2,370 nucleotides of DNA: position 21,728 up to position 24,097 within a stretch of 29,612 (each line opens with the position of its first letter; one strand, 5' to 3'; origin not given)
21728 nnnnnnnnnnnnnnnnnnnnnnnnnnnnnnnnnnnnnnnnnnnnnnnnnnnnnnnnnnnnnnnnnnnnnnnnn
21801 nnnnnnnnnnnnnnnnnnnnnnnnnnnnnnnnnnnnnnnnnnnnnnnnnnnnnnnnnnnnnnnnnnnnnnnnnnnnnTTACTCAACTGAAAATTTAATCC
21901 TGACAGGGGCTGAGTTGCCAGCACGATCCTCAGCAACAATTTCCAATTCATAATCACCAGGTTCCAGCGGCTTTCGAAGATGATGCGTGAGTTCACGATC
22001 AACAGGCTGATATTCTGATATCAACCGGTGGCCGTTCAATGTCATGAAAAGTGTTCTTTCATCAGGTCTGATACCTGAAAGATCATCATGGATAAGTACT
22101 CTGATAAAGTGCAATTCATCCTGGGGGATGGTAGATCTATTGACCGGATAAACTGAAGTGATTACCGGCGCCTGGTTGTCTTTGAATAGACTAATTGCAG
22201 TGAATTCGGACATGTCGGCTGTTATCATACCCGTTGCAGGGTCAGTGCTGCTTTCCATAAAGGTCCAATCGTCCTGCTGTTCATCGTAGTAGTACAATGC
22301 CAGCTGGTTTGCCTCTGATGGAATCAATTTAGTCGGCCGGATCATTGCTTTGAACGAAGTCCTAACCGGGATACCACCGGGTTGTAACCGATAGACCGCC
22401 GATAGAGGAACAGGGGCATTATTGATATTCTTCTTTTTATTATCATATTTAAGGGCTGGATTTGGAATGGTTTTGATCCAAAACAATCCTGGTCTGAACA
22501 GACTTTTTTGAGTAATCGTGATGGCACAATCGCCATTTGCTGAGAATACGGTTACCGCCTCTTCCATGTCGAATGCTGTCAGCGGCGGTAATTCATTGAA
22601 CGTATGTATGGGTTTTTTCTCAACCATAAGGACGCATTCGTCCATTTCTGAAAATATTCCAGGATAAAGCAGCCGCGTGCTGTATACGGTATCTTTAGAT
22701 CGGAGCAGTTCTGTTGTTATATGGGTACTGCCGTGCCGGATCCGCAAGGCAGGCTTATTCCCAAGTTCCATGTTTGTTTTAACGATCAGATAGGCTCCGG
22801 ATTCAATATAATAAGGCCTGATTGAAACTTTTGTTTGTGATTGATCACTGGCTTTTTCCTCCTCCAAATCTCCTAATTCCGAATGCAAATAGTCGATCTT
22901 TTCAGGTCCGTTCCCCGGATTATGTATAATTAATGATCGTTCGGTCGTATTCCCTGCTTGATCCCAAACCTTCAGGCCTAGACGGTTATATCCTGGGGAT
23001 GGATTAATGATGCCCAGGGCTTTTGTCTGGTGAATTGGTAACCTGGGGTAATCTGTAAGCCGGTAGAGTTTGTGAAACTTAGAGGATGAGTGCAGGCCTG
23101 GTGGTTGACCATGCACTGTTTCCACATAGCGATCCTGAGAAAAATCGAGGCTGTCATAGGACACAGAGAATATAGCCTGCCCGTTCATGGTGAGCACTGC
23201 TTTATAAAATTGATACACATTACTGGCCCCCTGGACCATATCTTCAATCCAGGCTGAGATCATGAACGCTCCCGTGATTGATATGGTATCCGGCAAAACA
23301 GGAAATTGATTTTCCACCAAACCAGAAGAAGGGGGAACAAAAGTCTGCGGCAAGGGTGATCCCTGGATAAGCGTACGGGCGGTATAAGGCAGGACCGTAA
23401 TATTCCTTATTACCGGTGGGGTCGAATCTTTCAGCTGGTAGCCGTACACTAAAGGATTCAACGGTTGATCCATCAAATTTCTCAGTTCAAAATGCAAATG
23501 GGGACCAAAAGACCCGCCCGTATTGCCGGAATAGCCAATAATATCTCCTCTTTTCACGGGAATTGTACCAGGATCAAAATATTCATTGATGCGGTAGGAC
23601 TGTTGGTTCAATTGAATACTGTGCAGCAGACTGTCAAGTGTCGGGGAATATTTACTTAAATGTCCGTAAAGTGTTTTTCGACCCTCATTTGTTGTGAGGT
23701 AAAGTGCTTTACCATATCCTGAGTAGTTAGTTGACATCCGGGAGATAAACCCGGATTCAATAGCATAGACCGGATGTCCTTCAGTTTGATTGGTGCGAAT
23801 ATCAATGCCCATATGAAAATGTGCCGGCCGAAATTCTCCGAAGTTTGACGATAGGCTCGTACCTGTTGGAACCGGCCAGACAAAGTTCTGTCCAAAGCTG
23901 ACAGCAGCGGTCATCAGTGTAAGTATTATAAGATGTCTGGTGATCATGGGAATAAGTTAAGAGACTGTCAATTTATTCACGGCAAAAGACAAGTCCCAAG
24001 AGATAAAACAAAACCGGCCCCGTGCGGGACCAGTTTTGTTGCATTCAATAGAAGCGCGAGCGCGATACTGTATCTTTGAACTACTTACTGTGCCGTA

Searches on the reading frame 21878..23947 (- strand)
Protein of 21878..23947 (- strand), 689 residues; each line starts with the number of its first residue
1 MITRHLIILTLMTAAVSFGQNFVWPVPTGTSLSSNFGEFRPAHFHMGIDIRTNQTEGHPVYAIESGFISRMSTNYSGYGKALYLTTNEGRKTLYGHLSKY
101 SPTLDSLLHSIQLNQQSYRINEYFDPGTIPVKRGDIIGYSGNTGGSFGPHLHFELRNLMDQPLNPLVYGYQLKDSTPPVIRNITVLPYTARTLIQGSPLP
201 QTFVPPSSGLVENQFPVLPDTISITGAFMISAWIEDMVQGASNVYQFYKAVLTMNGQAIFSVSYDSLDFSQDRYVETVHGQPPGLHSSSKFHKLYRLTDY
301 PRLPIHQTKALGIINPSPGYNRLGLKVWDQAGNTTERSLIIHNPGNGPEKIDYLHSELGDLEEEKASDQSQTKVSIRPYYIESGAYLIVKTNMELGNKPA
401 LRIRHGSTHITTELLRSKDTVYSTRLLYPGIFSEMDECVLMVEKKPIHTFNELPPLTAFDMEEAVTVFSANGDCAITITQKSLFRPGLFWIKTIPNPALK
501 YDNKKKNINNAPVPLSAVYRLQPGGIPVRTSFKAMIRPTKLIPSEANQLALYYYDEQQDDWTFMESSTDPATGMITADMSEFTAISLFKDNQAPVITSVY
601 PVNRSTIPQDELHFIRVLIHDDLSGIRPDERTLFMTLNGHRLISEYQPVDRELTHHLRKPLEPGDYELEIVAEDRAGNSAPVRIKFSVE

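Call 86: search_protein_families(library=pfam, proteins=[window:21878-23947:-], max_evalue=0.0001)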
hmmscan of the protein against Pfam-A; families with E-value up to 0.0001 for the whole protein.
window:21878-23947:- (689 aa): 1 family
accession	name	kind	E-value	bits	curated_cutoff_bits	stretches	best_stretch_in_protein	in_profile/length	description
PF01551.29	Peptidase_M23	-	5.3e-18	65.4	28.7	2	44-101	2-56/96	Peptidase family M23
